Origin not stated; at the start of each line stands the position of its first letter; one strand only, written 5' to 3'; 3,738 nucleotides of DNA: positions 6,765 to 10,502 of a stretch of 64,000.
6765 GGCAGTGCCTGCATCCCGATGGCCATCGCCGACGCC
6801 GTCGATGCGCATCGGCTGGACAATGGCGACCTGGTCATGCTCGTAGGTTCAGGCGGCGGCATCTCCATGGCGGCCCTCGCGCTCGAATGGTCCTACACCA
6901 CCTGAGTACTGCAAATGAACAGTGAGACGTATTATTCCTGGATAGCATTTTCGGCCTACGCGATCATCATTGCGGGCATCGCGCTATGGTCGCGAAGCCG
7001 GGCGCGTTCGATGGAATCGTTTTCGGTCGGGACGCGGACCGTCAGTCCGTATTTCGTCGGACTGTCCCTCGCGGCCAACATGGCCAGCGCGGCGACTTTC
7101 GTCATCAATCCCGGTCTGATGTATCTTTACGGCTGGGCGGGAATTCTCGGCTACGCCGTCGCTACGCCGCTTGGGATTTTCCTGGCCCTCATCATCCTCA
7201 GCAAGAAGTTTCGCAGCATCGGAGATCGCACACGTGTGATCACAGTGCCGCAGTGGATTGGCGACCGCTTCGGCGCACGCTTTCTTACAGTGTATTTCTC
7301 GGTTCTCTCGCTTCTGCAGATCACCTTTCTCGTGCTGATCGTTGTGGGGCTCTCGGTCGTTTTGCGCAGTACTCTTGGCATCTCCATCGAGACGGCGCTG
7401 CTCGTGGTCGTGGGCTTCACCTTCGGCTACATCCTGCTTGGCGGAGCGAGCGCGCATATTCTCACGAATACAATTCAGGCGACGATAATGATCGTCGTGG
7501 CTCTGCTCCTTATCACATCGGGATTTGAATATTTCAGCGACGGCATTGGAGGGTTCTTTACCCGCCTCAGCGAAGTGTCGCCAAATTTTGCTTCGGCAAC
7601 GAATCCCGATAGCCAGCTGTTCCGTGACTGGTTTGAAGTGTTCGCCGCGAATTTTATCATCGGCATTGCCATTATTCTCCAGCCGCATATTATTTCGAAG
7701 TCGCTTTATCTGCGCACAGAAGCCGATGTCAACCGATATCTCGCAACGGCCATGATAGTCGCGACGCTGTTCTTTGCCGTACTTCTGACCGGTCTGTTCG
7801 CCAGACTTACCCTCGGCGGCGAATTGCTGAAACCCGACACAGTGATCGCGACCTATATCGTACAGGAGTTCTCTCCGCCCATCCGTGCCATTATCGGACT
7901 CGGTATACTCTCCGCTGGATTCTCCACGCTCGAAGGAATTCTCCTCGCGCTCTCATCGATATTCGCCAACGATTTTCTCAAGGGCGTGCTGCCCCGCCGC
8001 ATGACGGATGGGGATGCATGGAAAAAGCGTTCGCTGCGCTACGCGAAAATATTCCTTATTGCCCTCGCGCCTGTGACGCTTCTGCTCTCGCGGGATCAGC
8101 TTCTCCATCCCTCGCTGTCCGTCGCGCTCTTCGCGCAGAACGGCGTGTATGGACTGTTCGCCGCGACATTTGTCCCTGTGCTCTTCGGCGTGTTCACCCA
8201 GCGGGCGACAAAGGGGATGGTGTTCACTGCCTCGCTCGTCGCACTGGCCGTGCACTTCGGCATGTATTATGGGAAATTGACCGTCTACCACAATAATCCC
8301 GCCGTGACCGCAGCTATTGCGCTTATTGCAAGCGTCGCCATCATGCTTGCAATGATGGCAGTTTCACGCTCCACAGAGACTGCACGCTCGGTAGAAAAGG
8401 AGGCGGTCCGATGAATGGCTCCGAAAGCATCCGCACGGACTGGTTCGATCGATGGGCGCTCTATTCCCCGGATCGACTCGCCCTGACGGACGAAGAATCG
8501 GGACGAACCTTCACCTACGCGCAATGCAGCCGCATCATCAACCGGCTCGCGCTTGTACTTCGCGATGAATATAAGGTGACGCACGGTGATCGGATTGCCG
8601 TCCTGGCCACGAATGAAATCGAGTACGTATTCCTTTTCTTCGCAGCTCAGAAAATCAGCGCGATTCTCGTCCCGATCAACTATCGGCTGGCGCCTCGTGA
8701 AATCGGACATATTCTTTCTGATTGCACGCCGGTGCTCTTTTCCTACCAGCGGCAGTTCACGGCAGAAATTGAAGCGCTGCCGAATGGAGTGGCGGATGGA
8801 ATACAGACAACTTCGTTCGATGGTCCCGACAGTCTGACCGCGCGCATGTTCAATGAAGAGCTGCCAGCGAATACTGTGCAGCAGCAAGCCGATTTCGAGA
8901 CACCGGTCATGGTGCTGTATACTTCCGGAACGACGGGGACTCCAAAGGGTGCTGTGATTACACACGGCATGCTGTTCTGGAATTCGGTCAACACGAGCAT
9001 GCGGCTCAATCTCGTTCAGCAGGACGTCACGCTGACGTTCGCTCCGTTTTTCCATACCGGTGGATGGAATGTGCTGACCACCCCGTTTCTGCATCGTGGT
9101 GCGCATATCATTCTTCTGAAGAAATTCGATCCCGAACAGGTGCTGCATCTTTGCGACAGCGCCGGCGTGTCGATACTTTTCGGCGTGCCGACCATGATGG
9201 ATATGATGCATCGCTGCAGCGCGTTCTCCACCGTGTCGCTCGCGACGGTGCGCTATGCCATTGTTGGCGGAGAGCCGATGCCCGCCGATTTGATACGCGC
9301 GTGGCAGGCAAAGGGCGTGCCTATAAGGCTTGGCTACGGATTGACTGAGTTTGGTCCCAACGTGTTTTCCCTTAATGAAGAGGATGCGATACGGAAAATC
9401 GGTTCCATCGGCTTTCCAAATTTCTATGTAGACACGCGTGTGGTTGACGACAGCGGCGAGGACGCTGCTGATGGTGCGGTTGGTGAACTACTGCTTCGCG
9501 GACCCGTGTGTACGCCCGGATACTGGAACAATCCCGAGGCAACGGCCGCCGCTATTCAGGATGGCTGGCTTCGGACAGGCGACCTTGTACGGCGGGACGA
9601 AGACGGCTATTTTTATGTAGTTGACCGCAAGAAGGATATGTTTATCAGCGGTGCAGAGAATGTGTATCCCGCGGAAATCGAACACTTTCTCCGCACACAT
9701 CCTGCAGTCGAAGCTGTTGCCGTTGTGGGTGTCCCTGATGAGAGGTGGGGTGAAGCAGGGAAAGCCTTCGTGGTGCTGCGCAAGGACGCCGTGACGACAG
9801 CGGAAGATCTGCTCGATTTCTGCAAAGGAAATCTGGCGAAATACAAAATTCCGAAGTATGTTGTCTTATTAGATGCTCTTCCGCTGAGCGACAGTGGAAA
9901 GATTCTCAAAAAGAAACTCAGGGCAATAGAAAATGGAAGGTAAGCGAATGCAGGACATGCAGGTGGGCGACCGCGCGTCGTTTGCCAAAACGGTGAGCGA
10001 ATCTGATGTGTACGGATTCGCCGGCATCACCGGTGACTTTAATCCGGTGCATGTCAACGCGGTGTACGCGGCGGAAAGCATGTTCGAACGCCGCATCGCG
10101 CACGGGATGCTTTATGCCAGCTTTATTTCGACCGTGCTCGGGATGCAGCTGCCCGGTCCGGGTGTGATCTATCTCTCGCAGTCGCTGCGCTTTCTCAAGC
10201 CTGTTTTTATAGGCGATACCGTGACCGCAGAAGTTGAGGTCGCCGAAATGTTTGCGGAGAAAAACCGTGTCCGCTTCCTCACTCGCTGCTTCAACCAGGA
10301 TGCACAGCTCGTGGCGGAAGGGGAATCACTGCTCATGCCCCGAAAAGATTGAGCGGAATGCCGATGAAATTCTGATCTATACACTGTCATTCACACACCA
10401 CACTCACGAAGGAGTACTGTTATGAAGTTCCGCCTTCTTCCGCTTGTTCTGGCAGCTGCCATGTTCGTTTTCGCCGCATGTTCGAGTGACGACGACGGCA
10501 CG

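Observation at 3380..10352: A compact locus resembling an aryl-acid activation pathway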

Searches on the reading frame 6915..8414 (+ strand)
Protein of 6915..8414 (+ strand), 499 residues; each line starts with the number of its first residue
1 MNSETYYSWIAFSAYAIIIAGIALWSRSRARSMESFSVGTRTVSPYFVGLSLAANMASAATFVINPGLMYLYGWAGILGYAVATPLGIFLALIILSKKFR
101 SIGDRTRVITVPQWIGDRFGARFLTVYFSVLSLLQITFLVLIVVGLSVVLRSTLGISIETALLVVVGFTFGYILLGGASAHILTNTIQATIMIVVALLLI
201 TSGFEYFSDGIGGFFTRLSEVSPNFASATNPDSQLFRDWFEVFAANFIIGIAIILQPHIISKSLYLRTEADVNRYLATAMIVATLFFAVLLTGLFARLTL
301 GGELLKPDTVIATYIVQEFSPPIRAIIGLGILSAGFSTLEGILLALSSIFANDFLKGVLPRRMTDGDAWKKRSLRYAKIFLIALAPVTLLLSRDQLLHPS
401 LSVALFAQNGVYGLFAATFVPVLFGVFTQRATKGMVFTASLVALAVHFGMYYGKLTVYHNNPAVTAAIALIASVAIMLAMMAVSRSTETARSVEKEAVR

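Call 3: search_protein_families(library=pfam, proteins=[window:6915-8414:+])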
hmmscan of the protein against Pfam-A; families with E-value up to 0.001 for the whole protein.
window:6915-8414:+ (499 aa): 1 family
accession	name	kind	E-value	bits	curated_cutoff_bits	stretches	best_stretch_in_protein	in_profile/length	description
PF00474.23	SSF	-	1.3e-41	143.3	22.8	1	37-437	2-400/406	Sodium:solute symporter family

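Call 4: search_protein_families(library=ncbifam, proteins=[window:6915-8414:+])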
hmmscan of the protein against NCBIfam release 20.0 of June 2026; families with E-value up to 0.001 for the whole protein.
window:6915-8414:+ (499 aa): 8 families
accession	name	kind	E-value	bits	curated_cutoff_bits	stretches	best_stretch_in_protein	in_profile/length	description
TIGR00813.1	sss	superfamily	1.2e-34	120.1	184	1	36-440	1-408/411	sodium/solute symporter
TIGR02119.1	panF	equivalog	5.4e-32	111.4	328.05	1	14-460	9-449/471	sodium/pantothenate symporter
TIGR02121.1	Na_Pro_sym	equivalog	1.6e-22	79.9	515.5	1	9-477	4-468/488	sodium/proline symporter PutP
TIGR03648.1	Na_symport_lg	subfamily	9.3e-21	73.9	320.75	2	16-197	9-184/547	VC_2705 family sodium/solute symporter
NF011948.0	PRK15419.1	equivalog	2.6e-10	39.8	955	1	15-467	16-462/502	sodium/proline symporter PutP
NF007790.0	PRK10484.1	equivalog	1.6e-09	37.2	401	1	8-489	5-488/527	solute:sodium symporter family transporter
NF009135.0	PRK12488.1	subfamily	1.8e-08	33.5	850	1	11-493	37-524/549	cation/acetate symporter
NF006903.2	PRK09395.1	subfamily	1.2e-07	30.6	750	1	10-443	39-472/552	cation/acetate symporter ActP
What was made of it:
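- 6915..8414 (+): Sodium:solute symporter family inner-membrane transporter (499 aa). Closest NCBIfam models are PanF and PutP, both far below cut-off (calls 3, 4).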

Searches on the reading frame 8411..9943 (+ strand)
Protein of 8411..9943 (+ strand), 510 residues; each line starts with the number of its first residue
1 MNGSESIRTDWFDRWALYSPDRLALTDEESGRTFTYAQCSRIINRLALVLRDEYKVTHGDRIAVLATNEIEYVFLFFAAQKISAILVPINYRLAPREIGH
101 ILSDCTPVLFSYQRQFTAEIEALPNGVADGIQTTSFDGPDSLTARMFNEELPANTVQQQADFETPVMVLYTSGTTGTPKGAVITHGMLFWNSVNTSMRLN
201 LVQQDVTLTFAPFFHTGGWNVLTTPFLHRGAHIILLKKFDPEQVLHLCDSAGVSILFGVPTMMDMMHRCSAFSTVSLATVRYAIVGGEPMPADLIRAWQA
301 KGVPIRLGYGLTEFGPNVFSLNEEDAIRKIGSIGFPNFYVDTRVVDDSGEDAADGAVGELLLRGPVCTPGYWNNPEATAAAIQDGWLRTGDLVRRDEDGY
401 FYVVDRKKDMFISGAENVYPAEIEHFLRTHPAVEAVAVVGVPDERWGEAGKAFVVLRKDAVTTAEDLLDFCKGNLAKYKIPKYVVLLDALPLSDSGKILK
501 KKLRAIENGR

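Call 3: search_protein_families(library=pfam, proteins=[window:8411-9943:+])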
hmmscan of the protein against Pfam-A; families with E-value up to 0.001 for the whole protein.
window:8411-9943:+ (510 aa): 2 families
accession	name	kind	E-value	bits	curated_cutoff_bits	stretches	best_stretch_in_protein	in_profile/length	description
PF00501.34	AMP-binding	-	2.5e-81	273.9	29.9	1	12-372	1-384/384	AMP-binding enzyme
PF13193.12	AMP-binding_C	-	2.4e-21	76.9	24.5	1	422-497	1-76/76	AMP-binding enzyme C-terminal domain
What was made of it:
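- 8411..9943 (+): ANL-family acyl/aryl-CoA ligase (510 aa). Its start overlaps the SSS stop codon (ATGA). Pfam AMP-binding + AMP-binding_C (call 3).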

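Call 4: search_protein_families(library=ncbifam, proteins=[window:8411-9943:+])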
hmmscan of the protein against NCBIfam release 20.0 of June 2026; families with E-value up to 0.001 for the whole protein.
window:8411-9943:+ (510 aa): 107 families (the best 25 are shown)
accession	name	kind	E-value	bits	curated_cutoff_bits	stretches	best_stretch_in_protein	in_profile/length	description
NF005307.0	PRK06839.1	equivalog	4.5e-142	474.2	748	1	11-506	7-492/496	o-succinylbenzoate--CoA ligase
NF004837.0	PRK06187.1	subfamily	3e-139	464.7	476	1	12-505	14-520/531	long-chain-fatty-acid--CoA ligase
NF052269.1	Staph_lig_FadD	equivalog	5.9e-124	414.1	650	1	8-507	2-493/499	long-chain-fatty-acid--CoA ligase FadD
NF006572.0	PRK09088.1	equivalog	1.9e-122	409.5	696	1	16-505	11-485/491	acyl-CoA synthetase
NF006182.0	PRK08316.1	subfamily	2.9e-122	408.8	663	1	10-505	15-515/523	fatty acyl-CoA synthetase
NF002966.0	PRK03640.1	equivalog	7.4e-106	354.6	556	1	9-506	5-479/483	o-succinylbenzoate--CoA ligase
NF005676.0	PRK07470.1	equivalog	2.3e-100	336.8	774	1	18-505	32-527/544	acyl-CoA synthetase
NF005801.1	PRK07656.1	equivalog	4.7e-99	332.3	657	1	21-504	16-500/500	FadD3 family acyl-CoA ligase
NF005857.1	PRK07786.1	exception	1.1e-98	331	733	1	11-505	14-510/513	fatty-acid--CoA ligase FadD5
NF009233.0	PRK12583.1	subfamily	2.3e-97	326.7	832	2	154-506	192-549/558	fatty acid CoA ligase family protein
NF005702.0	PRK07514.1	subfamily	7.6e-94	314.9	558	1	26-505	22-498/506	malonyl-CoA synthase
NF004114.0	PRK05605.1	equivalog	7.9e-92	308.4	766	2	155-505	213-567/575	long-chain-fatty-acid--CoA ligase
NF004797.0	PRK06145.1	equivalog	2.4e-91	306.6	850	1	15-509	11-497/499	acyl-CoA synthetase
NF006181.0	PRK08314.1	subfamily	1.8e-90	303.9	705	2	155-507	196-554/563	long-chain-fatty-acid--CoA ligase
TIGR01923.1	menE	equivalog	1.9e-88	297.3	330.15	1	35-503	1-442/442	o-succinylbenzoate--CoA ligase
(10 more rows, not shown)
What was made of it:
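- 8411..9943 (+): The nearest is PRK06187 at 464.7 against 476 (call 4).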

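Call 12: search_solved_structures(query=window:8411-9943:+, show_alignments=1, max_evalue=1e-40)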
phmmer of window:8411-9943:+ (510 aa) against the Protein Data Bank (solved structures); distinct sequences matched with E-value up to 1e-40: 72 (the best 60 are shown).
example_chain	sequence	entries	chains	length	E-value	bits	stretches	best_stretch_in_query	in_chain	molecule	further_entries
8wev_A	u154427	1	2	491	7.7e-107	361.4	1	11-504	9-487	Feruloyl-CoA Synthetase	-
8weu_A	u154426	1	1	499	7.8e-107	361.4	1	11-504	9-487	Fatty-acyl-CoA synthase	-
3r44_A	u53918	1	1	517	4.1e-93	316.1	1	15-504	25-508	fatty acyl CoA synthetase FADD13 (FATTY-ACYL-CoA SYNTHETASE)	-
8r2q_A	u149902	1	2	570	4e-85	289.7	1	12-504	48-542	Probable fatty-acid-CoA ligase FadD5 (Fatty-acid-CoA synthetase) (Fatty-acid-CoA synthase)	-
5buq_A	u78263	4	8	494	1.6e-74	254.8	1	9-508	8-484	2-succinylbenzoate--CoA ligase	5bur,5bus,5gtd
5x8f_A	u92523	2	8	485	2.7e-74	254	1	9-508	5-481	2-succinylbenzoate--CoA ligase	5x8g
4gxq_A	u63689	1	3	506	1.8e-68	234.8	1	17-504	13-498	Malonyl CoA synthetase, Benzoate-CoA ligase Chimeric protein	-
4gxr_A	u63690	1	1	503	3.7e-68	233.8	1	17-504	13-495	Malonyl CoA synthetase, Benzoate-CoA ligase Chimeric protein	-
4fuq_A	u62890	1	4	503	3.2e-67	230.7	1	17-504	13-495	Malonyl CoA synthetase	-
8r2r_A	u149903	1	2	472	8.3e-67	229.3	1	12-432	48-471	Probable fatty-acid-CoA ligase FadD5 (Fatty-acid-CoA synthetase) (Fatty-acid-CoA synthase)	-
4fut_A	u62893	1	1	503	2.2e-66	227.9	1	17-504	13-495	Malonyl CoA synthetase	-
1ult_A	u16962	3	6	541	6.6e-65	223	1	32-505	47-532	long chain fatty acid-CoA ligase | long-chain-fatty-acid-CoA synthetase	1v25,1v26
3ivr_A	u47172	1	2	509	4.8e-61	210.3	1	10-501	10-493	Putative long-chain-fatty-acid CoA ligase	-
5zrn_A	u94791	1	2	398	8.3e-61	209.5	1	16-406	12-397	Long-chain-fatty-acid--CoA ligase FadD13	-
3t5b_A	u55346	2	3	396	4.6e-60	207.1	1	16-405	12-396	PROBABLE CHAIN-FATTY-ACID-CoA LIGASE FADD13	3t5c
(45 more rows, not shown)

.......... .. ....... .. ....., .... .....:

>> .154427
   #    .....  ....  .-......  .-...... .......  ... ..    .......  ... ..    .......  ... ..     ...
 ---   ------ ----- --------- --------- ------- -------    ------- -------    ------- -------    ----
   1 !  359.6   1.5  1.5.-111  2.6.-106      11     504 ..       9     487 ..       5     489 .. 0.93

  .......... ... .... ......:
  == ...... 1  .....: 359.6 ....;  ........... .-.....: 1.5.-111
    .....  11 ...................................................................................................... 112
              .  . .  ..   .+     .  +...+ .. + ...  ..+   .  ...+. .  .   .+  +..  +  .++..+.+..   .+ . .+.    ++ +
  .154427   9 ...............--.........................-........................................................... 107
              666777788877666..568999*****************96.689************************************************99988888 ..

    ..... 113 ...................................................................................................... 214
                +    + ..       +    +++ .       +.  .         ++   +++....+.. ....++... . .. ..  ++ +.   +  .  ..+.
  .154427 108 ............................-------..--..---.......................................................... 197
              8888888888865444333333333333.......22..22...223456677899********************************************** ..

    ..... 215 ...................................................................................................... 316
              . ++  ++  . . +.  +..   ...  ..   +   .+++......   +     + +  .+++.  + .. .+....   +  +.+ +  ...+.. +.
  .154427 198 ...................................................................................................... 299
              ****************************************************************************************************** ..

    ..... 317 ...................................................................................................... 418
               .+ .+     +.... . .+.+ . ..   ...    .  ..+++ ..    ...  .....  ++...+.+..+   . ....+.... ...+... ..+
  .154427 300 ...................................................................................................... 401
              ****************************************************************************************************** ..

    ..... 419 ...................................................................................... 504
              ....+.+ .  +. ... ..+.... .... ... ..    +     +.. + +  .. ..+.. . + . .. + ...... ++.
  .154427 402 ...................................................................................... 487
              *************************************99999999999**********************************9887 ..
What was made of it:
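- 8411..9943 (+): Best solved structures: 8wev/8weu feruloyl-CoA synthetase / fatty-acyl-CoA synthase (361 bits), FadD13 (316), FadD5, MenE (call 12).
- Ligase (calls 3, 12). The ligase's nearest relatives act on long-chain or aromatic acids (call 12). The ligase's best solved relative is named feruloyl-CoA synthetase (8wev, 361 bits; call 12). The same PDB sequence is also named fatty-acyl-CoA synthase, and FadD13 scores almost as well (call 12).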

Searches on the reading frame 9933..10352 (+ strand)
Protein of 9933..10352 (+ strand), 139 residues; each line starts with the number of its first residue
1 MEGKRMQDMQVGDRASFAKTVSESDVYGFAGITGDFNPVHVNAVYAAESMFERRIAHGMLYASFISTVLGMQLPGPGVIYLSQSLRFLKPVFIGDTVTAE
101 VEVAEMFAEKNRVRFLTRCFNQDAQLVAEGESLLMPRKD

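Call 3: search_protein_families(library=pfam, proteins=[window:9933-10352:+])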
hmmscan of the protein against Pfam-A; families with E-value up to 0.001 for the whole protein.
window:9933-10352:+ (139 aa): 3 families
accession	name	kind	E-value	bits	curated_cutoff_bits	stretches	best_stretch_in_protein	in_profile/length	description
PF01575.25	MaoC_dehydratas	-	1.5e-23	83.1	27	1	18-110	15-108/123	MaoC like domain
PF13452.11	FAS1_DH_region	-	5.1e-06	27.1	22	1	17-128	10-130/132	FAS1-like, dehydratase domain region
PF13279.12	4HBT_2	-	7.2e-05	23.7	25.5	1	57-135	32-102/122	Thioesterase-like superfamily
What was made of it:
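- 9933..10352 (+): Single-domain MaoC, an (R)-specific enoyl-CoA hydratase of PhaJ type (139 aa). Overlaps the ligase by 11 nt. Pfam MaoC_dehydratas (call 3).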

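Call 4: search_protein_families(library=ncbifam, proteins=[window:9933-10352:+])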
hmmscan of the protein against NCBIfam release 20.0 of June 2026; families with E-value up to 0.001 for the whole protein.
window:9933-10352:+ (139 aa): 4 families
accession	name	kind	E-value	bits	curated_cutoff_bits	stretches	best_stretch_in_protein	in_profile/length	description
NF006045.0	PRK08190.1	subfamily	6.3e-40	137.4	282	1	4-132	9-137/467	bifunctional enoyl-CoA hydratase/phosphate acetyltransferase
TIGR02278.1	PaaN-DH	equivalog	1.7e-15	56.3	562.8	1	4-134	523-660/664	phenylacetic acid degradation bifunctional protein PaaZ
NF040620.1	fused_HadA_HadB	exception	1.5e-11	44.3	350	1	5-103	195-293/329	fused (3R)-hydroxyacyl-ACP dehydratase subunits HadA/HadB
NF010246.0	PRK13693.1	equivalog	5e-08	33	203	1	4-102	4-103/142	(3R)-hydroxyacyl-ACP dehydratase subunit HadB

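Call 13: search_solved_structures(query=window:9933-10352:+, show_alignments=1, max_evalue=0.00001)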
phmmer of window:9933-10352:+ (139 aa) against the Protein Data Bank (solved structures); distinct sequences matched with E-value up to 0.00001: 11.
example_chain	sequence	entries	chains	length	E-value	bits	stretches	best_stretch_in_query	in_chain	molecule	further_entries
5cpg_A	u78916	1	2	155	4.7e-36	126.6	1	8-136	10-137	(R)-specific enoyl-CoA hydratase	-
1iq6_A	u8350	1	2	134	5e-33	116.8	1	6-134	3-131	(R)-SPECIFIC ENOYL-COA HYDRATASE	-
3ir3_A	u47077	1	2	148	4.9e-23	84.5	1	8-106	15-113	3-hydroxyacyl-thioester dehydratase 2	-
2b3m_A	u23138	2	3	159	4.9e-19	71.6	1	8-131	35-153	hypothetical protein AF1124 | putative dehydratase AF1124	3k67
1q6w_A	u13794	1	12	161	4.9e-16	61.9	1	7-128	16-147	monoamine oxidase regulatory protein, putative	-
4ffu_A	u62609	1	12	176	4.8e-12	49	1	14-135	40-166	oxidase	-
6jql_A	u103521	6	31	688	1.9e-10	43.8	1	5-103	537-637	Bifunctional protein PaaZ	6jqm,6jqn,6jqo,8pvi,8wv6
1s9c_A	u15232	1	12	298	1.7e-07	34.3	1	31-119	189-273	Peroxisomal multifunctional enzyme type 2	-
2cdh_S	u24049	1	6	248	5.1e-07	32.7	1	31-119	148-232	DEHYDRATASE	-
3wew_A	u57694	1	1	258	6.8e-07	32.3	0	22-97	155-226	HtdX dehydratase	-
4oob_A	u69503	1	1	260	7e-07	32.3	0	22-97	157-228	Uncharacterized protein HtdX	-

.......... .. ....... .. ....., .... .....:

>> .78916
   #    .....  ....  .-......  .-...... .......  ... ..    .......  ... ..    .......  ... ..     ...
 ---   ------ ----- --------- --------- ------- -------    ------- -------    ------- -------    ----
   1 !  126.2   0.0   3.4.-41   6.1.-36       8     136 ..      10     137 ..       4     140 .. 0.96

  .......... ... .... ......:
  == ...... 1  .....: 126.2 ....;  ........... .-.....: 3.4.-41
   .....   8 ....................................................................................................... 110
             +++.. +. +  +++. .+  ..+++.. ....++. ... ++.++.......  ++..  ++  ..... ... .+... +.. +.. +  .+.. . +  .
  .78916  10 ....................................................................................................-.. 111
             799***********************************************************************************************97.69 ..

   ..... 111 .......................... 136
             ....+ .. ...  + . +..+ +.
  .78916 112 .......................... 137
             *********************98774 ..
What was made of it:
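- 9933..10352 (+): Best solved structures are PhaJ1 5cpg (E = 5e-36) and PhaJ 1iq6 (E = 5e-33) (call 13).
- On PhaJ-type (R)-specific enoyl-CoA hydratase: PhaJ structures match at E = 5e-36 and 5e-33 (call 13).
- PhaJ-type MaoC (call 13).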
